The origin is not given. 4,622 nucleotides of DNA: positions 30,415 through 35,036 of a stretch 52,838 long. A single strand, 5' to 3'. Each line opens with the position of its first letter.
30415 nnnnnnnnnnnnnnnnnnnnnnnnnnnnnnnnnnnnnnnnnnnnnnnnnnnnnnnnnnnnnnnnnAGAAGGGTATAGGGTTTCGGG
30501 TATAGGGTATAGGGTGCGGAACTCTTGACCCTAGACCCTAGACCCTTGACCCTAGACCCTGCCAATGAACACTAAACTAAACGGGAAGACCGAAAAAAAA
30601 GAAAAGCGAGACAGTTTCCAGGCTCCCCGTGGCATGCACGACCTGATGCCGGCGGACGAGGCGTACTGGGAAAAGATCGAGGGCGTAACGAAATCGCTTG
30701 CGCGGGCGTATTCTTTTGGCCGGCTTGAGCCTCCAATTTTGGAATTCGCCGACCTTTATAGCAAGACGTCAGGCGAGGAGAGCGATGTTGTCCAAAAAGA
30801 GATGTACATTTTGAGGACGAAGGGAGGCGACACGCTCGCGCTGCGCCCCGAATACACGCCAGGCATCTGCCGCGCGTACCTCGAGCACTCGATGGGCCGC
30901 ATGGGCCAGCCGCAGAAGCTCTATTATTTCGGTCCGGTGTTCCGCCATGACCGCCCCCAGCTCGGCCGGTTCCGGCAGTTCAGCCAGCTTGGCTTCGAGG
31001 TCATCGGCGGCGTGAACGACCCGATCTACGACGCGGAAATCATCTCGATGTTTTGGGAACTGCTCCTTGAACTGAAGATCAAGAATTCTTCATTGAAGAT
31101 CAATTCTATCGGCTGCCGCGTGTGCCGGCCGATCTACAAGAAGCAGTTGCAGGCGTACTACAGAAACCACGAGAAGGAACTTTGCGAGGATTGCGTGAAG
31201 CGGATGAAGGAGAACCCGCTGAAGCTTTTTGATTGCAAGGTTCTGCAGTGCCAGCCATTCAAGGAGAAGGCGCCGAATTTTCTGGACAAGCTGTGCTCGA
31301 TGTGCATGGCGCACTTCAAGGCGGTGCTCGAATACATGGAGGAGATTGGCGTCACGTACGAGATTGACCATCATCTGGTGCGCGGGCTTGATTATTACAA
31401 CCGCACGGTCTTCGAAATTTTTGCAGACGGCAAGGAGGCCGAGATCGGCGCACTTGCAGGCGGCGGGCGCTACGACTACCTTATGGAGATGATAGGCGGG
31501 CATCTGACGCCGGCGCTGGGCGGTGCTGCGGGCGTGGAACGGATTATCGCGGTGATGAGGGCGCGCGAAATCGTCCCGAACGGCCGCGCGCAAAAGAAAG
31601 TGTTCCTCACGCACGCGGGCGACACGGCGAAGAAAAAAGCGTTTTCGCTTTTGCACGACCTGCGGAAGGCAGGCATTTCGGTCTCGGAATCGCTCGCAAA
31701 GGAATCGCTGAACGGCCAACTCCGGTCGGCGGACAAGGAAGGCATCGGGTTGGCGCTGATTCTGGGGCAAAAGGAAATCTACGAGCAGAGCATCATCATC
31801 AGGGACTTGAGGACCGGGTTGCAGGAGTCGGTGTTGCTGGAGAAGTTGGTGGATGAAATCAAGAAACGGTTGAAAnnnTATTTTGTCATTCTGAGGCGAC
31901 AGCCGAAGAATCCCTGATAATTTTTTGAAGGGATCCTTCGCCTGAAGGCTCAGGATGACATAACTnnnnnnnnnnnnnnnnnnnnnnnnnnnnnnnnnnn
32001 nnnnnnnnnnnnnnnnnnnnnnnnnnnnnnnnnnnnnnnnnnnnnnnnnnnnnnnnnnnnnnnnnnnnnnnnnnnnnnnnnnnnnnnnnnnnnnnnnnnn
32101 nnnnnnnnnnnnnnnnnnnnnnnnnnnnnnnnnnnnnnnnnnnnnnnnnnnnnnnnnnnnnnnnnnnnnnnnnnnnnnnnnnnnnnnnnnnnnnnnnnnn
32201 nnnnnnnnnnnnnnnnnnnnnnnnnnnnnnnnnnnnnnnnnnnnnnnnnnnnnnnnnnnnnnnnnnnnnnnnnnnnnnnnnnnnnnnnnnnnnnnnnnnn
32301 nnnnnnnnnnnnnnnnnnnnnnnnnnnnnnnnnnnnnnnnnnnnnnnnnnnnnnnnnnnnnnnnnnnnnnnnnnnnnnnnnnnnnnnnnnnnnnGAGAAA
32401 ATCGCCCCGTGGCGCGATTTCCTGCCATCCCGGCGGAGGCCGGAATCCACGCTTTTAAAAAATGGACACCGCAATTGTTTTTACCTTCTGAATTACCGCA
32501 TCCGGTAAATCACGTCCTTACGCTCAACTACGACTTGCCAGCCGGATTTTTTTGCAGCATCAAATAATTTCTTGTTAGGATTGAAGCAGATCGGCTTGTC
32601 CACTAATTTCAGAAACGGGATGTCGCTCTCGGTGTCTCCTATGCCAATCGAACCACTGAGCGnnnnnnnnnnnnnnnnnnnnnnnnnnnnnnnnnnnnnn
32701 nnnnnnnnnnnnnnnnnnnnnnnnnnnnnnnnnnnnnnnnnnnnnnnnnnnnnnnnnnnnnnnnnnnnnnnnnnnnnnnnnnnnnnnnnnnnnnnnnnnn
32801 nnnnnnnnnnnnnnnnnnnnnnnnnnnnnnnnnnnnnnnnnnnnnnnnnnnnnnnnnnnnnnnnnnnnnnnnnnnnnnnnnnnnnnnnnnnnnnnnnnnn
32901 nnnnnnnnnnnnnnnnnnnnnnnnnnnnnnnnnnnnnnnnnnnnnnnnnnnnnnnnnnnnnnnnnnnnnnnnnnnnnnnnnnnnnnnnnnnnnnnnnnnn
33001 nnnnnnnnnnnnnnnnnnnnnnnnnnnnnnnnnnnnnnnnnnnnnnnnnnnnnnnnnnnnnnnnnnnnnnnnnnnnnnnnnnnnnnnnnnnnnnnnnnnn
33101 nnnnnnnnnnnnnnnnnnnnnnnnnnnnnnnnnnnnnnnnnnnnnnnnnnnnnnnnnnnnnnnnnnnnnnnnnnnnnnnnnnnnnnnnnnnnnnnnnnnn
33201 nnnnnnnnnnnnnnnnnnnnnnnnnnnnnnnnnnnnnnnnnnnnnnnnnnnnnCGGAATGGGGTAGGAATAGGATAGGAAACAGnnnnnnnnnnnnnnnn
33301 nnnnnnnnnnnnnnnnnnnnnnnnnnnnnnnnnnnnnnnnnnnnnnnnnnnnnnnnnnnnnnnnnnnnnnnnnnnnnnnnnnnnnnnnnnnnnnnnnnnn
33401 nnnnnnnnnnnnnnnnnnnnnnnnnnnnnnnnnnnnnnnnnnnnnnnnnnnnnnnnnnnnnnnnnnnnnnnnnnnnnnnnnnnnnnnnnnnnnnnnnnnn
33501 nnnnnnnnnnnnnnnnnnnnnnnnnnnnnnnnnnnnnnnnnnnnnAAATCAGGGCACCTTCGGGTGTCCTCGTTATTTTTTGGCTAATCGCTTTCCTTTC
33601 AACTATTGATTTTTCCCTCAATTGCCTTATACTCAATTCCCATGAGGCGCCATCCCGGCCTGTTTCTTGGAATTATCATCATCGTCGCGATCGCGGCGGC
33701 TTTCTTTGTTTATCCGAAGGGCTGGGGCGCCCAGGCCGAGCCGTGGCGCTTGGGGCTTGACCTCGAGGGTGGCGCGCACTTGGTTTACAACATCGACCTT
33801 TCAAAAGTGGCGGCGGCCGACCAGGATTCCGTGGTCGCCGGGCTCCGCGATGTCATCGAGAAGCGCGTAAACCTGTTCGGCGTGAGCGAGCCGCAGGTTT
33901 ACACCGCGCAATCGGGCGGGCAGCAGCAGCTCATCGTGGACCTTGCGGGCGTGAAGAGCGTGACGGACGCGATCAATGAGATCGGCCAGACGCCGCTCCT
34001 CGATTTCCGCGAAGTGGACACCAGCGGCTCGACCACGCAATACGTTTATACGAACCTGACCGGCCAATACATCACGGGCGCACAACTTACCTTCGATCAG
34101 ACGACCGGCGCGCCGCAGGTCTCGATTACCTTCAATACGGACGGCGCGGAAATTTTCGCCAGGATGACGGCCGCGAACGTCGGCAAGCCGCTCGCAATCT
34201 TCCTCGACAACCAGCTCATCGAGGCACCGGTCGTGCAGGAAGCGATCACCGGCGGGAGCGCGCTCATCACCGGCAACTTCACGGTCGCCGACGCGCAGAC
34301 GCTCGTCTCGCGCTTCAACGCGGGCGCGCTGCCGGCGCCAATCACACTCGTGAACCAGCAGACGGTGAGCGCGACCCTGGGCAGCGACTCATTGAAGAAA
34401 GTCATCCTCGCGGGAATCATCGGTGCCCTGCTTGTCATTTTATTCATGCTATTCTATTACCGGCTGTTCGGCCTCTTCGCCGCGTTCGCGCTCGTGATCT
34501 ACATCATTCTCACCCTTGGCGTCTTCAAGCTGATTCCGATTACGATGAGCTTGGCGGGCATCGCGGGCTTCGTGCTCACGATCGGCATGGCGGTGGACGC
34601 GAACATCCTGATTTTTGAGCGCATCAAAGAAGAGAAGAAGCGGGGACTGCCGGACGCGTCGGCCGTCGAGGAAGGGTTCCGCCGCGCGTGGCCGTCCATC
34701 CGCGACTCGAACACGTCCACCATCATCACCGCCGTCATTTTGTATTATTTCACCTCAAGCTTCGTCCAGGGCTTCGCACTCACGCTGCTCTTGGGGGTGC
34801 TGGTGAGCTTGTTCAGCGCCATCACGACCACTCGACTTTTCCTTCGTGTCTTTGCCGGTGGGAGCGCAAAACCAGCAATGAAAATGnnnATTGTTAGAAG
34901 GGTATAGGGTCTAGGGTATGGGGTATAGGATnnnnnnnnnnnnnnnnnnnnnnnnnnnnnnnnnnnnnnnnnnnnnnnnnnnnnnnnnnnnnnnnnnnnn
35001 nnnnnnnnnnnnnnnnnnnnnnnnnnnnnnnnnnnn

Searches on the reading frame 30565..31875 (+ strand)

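Call 71: search_protein_families(library=pfam, proteins=[window:30565-31875:+], max_evalue=0.001)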
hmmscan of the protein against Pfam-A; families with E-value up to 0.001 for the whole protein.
window:30565-31875:+ (437 aa): 3 families
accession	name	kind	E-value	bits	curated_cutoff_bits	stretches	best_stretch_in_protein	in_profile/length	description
PF13393.11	tRNA-synt_His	-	6.3e-44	150.9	25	1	23-327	1-308/308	Histidyl-tRNA synthetase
PF03129.25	HGTP_anticodon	-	5.9e-13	49.2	21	1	352-435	8-94/94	Anticodon binding domain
PF00587.30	tRNA-synt_2b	-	8.1e-12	46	29.3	1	84-331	4-175/179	tRNA synthetase class II core domain (G, H, P, S and T)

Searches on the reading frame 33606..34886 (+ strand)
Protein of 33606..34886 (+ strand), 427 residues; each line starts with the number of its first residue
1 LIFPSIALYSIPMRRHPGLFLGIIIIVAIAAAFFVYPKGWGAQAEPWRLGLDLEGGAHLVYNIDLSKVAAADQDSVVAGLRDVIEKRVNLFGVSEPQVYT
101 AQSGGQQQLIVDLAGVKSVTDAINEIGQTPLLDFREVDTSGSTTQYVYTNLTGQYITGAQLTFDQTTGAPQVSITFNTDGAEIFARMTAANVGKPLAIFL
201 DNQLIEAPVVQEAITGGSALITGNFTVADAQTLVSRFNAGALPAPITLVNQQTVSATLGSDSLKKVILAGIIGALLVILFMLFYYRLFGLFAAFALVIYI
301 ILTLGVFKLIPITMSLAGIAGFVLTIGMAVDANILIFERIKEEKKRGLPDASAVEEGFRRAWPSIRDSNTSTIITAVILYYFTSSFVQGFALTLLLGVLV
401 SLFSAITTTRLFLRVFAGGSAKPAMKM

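Call 71: search_protein_families(library=pfam, proteins=[window:33606-34886:+], max_evalue=0.001)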
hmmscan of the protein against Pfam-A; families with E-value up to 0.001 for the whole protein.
window:33606-34886:+ (427 aa): 5 families
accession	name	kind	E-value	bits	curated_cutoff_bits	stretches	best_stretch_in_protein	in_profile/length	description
PF22599.2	SecDF_P1_head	-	2.5e-32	111.6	27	1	149-244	16-114/114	SecDF, P1 head subdomain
PF02355.23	SecD_SecF_C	-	3.8e-17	62.8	20.5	1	247-408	14-178/189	Protein export membrane protein SecD/SecF, C-terminal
PF21760.3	SecD_1st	-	2.3e-12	46.6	27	1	81-138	5-59/60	Protein translocase subunit SecDF, P1 domain, N-terminal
PF03176.21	MMPL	-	2.9e-10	40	20.5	1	266-409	158-295/333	MMPL family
PF00873.25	ACR_tran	-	5.4e-06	24.8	28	1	260-409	327-482/1021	AcrB/AcrD/AcrF family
